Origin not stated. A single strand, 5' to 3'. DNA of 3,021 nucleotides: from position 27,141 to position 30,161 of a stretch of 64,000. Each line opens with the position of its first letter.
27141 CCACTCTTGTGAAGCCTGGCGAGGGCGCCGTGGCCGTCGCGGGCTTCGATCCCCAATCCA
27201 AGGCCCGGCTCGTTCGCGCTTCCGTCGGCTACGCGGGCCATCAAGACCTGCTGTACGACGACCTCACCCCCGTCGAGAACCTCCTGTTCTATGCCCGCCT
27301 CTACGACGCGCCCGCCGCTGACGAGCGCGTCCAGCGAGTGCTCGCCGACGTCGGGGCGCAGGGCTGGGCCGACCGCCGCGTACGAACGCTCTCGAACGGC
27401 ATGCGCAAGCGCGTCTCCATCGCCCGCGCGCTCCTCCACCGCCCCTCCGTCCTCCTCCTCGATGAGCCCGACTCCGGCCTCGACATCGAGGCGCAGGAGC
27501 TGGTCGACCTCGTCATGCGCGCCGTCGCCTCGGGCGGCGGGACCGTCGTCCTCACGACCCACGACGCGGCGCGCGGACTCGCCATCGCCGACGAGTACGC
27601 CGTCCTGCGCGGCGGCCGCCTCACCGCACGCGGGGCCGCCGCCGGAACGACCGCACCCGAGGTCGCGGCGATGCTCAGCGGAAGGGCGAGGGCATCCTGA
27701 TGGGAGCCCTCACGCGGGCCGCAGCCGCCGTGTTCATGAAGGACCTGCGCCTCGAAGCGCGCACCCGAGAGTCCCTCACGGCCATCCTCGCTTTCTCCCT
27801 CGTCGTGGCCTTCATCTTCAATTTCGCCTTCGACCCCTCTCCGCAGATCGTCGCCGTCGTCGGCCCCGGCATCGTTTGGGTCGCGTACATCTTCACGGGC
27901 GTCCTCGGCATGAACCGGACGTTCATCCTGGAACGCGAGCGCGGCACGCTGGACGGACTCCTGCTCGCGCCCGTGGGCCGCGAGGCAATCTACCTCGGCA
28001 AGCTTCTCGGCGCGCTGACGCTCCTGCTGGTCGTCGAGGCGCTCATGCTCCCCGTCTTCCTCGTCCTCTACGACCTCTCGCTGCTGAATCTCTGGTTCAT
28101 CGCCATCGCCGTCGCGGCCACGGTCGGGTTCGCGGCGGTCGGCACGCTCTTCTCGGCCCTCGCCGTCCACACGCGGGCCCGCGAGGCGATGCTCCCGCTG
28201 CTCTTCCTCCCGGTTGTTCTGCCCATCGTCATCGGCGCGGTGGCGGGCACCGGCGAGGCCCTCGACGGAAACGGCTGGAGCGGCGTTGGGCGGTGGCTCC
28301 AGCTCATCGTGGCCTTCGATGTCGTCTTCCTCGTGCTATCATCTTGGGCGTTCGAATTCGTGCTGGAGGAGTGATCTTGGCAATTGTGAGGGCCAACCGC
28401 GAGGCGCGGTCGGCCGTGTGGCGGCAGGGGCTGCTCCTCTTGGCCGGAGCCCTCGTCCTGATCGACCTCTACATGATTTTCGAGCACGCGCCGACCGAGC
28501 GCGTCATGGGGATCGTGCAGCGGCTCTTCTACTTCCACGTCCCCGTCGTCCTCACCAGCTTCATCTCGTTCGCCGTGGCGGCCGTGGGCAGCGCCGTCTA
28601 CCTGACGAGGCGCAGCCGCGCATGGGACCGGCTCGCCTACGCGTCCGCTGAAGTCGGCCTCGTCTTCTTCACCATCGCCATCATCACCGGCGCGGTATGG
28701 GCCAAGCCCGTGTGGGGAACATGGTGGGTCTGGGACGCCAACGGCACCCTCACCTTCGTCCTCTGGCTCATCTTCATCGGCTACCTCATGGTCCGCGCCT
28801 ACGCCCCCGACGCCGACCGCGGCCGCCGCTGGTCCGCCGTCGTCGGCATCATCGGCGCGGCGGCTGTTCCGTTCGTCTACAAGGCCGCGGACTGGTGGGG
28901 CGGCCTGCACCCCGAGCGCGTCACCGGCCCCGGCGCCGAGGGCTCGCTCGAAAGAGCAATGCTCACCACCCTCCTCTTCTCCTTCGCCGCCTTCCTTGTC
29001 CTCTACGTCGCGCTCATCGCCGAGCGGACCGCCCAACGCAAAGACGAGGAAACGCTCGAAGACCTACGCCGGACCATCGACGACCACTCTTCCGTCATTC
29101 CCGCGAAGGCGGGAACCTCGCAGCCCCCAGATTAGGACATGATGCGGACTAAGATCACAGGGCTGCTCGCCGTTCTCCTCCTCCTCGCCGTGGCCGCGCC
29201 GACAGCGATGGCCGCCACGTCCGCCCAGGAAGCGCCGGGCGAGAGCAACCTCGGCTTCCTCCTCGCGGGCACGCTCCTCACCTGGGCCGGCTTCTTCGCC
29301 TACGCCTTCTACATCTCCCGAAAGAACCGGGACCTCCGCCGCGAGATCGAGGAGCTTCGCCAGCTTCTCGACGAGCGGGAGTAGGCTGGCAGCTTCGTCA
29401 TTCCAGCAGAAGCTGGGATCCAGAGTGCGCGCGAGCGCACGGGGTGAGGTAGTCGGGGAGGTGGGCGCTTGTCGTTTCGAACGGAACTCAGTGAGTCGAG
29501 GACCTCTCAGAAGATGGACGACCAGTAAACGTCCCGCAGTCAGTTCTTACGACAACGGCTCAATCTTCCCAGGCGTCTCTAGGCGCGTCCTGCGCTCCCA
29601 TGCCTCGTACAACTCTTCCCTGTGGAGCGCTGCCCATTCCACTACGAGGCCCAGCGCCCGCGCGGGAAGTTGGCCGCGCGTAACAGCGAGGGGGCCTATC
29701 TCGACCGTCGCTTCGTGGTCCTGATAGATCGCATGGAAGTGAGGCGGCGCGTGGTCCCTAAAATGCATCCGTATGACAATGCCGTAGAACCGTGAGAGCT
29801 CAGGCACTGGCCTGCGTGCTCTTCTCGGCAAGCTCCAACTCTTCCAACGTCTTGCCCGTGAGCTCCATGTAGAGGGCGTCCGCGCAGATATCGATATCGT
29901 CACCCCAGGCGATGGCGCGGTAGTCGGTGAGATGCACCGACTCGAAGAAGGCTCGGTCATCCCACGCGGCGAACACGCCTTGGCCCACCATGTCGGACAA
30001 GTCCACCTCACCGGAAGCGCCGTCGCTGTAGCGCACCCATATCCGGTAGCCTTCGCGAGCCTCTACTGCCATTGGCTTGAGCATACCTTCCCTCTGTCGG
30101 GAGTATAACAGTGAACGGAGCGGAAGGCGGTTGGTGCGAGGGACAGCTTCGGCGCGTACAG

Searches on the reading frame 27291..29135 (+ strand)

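Call 17: search_protein_families(library=pfam, proteins=[window:27291-29135:+], max_evalue=0.001)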
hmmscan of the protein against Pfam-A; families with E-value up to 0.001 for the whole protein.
window:27291-29135:+ (614 aa): 1 family
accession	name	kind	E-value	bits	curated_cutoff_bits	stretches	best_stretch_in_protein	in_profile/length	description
PF01578.25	Cytochrom_C_asm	-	5.4e-31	108.3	29.9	1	381-540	38-212/212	Cytochrome C assembly protein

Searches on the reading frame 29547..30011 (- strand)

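Call 17: search_protein_families(library=pfam, proteins=[window:29547-30011:-], max_evalue=0.001)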
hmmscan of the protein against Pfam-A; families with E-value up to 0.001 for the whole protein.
window:29547-30011:- (154 aa): 1 family
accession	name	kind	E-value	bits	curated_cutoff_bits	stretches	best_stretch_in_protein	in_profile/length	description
PF13711.11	DUF4160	-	5.1e-21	75.1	23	1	77-139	1-65/65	Domain of unknown function (DUF4160)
